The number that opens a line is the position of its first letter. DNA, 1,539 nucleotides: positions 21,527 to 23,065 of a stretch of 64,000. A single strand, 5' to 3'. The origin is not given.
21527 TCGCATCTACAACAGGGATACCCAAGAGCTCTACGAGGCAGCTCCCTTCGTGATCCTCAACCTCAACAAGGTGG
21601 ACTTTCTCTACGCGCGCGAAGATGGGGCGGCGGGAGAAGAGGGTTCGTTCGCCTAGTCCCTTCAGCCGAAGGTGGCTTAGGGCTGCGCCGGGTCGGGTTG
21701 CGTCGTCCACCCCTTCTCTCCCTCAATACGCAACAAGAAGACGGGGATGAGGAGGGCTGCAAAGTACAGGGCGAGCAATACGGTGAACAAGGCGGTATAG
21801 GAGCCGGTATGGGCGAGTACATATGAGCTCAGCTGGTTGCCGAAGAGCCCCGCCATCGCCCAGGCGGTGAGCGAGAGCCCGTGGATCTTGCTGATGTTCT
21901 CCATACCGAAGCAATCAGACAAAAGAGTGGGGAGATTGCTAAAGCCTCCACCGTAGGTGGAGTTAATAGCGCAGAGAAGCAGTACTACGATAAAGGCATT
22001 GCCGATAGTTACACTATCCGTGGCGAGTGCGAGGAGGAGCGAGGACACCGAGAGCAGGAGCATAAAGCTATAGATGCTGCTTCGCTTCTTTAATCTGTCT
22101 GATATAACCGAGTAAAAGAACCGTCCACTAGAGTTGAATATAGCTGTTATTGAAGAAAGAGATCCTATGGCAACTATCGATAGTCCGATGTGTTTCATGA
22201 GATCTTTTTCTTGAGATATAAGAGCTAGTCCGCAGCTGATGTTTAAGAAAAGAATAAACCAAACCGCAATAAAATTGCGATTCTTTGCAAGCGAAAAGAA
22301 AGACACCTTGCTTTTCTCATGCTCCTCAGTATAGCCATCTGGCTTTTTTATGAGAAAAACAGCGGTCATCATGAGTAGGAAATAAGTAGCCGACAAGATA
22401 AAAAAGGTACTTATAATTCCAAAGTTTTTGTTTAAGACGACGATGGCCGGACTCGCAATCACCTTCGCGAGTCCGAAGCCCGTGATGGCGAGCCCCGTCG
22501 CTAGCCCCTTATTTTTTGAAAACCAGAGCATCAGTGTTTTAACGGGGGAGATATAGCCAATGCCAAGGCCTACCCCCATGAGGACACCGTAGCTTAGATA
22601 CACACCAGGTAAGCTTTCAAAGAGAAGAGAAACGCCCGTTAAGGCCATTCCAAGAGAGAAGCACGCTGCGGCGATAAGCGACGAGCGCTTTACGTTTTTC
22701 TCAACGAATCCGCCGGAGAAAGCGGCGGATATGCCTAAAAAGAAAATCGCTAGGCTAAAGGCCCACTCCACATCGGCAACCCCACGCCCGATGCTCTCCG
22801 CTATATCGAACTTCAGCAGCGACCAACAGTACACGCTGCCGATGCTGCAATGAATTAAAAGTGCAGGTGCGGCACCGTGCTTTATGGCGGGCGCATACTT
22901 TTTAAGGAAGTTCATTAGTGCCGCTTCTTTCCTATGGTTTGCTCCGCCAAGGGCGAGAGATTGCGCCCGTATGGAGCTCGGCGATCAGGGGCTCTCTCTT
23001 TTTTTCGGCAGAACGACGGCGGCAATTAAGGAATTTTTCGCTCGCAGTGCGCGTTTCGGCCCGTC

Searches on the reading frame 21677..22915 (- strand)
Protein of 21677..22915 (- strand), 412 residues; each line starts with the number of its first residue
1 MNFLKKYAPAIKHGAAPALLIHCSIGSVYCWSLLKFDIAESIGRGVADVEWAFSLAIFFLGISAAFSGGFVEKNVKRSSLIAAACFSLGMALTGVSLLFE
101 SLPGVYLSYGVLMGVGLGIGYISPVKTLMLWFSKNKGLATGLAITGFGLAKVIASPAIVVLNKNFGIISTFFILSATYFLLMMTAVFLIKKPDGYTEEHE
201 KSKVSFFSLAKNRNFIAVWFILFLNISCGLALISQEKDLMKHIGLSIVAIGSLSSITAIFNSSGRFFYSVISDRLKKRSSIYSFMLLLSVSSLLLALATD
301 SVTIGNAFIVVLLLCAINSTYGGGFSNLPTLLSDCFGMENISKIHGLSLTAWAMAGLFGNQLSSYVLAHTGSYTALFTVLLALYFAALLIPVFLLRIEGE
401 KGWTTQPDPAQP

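Call 8: search_protein_families(library=pfam, proteins=[window:21677-22915:-], max_evalue=0.01)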
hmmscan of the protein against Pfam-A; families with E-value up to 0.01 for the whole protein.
window:21677-22915:- (412 aa): 1 family
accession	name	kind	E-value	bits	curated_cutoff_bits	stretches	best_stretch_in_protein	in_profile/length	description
PF07690.21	MFS_1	-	2.6e-38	132.3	33.4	2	31-359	16-346/347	Major Facilitator Superfamily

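Call 39: find_homologous_proteins(query=window:21677-22915:-, max_evalue=1e-10)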
Query window:21677-22915:- (412 aa): 7993 proteins with E <= 1e-10 among 8000 candidates; the best 120 are listed.
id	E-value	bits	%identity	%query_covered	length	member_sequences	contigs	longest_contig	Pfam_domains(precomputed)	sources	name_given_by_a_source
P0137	3.6e-240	815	100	93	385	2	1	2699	PF07690.22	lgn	-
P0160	1.2e-161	557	66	96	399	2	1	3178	PF07690.22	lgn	-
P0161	2.4e-157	542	65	96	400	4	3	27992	PF07690.22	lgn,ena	-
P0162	6.2e-152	525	63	95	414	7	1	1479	PF07690.22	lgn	-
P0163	1.2e-151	524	62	94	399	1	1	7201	PF07690.22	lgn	-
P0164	1.3e-151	524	61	94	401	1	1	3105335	PF07690.22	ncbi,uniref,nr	ncbi:major facilitator transporter protein [Gottschalkia acidurici 9a]|uniref:Major facilitator tran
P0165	5.0e-148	512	61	97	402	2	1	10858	PF07690.22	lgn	-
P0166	1.6e-145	503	61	92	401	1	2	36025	PF07690.22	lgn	-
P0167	5.6e-145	502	61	93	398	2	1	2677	PF07690.22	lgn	-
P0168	4.3e-144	499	59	93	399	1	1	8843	PF07690.22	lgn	-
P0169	7.9e-144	498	58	94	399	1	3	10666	PF07690.22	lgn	-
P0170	3.1e-141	489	60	93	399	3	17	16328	PF07690.22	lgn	-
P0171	6.4e-140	485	57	94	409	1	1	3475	PF07690.22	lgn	-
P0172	1.3e-139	484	59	94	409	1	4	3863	PF07690.22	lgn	-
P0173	4.5e-139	482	57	93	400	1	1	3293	PF07690.22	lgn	-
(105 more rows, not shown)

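Call 45: find_encoding_contigs(protein=P0161, flank=6000, max_places=3)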
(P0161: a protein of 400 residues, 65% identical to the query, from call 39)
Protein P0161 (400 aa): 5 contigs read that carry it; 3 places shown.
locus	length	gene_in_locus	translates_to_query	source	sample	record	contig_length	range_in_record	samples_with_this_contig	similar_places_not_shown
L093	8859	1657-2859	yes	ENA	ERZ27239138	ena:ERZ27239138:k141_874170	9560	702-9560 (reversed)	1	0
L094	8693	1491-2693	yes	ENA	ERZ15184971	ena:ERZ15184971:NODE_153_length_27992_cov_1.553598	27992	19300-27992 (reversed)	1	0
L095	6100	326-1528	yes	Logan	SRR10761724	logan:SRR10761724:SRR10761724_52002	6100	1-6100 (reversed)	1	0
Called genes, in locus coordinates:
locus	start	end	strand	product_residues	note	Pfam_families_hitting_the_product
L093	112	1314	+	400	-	PF02796:HTH_7 (faint), PF13384:HTH_23 (faint), PF13936:HTH_38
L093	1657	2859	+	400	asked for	PF07690:MFS_1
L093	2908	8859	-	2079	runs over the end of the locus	PF02837:Glyco_hydro_2_N, PF22666:Glyco_hydro_2_N2, PF00703:Glyco_hydro_2, PF02836:Glyco_hydro_2_C, PF16355:DUF4982, PF18565:Glyco_hydro2_C5, PF00754:F5_F8_type_C, PF22633:F5_F8_type_C_2, +1 more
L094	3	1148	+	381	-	?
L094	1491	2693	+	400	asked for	PF07690:MFS_1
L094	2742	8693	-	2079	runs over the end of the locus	PF02837:Glyco_hydro_2_N, PF22666:Glyco_hydro_2_N2, PF00703:Glyco_hydro_2, PF02836:Glyco_hydro_2_C, PF16355:DUF4982, PF18565:Glyco_hydro2_C5, PF00754:F5_F8_type_C, PF22633:F5_F8_type_C_2, +1 more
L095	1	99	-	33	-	?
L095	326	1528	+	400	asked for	PF07690:MFS_1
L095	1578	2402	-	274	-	PF02678:Pirin, PF05726:Pirin_C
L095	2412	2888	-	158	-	PF02590:SPOUT_MTase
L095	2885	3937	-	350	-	PF00089:Trypsin, PF13365:Trypsin_2, PF00595:PDZ (faint), PF13180:PDZ_2, PF17820:PDZ_6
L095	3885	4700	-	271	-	PF00753:Lactamase_B, PF23023:Anti-Pycsar_Apyc1, PF13483:Lactamase_B_3, PF12706:Lactamase_B_2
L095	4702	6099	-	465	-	?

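Call 46: find_encoding_contigs(protein=P0160, flank=6000, max_places=2)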
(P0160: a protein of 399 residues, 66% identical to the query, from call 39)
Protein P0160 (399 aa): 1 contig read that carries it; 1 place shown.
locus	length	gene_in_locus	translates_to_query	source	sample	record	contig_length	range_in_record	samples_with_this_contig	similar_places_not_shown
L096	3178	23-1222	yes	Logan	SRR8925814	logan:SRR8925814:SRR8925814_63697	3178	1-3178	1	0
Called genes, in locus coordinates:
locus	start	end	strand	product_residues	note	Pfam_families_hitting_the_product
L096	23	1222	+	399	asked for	PF07690:MFS_1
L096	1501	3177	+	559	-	?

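Call 53: search_protein_families(library=ncbifam, proteins=[window:21677-22915:-], max_evalue=0.001)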
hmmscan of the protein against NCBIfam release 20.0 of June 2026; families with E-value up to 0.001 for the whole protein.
window:21677-22915:- (412 aa): 5 families
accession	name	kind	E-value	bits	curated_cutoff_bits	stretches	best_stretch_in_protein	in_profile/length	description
NF049980.1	SfMCT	equivalog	2.3e-74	250.4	320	1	18-383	8-378/378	L-lactate MFS transporter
TIGR00890.1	2A0111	subfamily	2.9e-47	161.4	374.85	1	20-389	11-376/377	oxalate/formate antiport family MFS transporter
TIGR04259.1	oxa_formateAnti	equivalog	4.7e-29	101.4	335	1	23-396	13-393/405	oxalate/formate MFS antiporter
TIGR00892.1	2A0113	subfamily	1.8e-07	30.2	586.1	1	37-204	44-209/455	monocarboxylate transporter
TIGR00895.1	2A0115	subfamily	6.3e-05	22.1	418.55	1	237-380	41-177/398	aromatic acid/H+ symport family MFS transporter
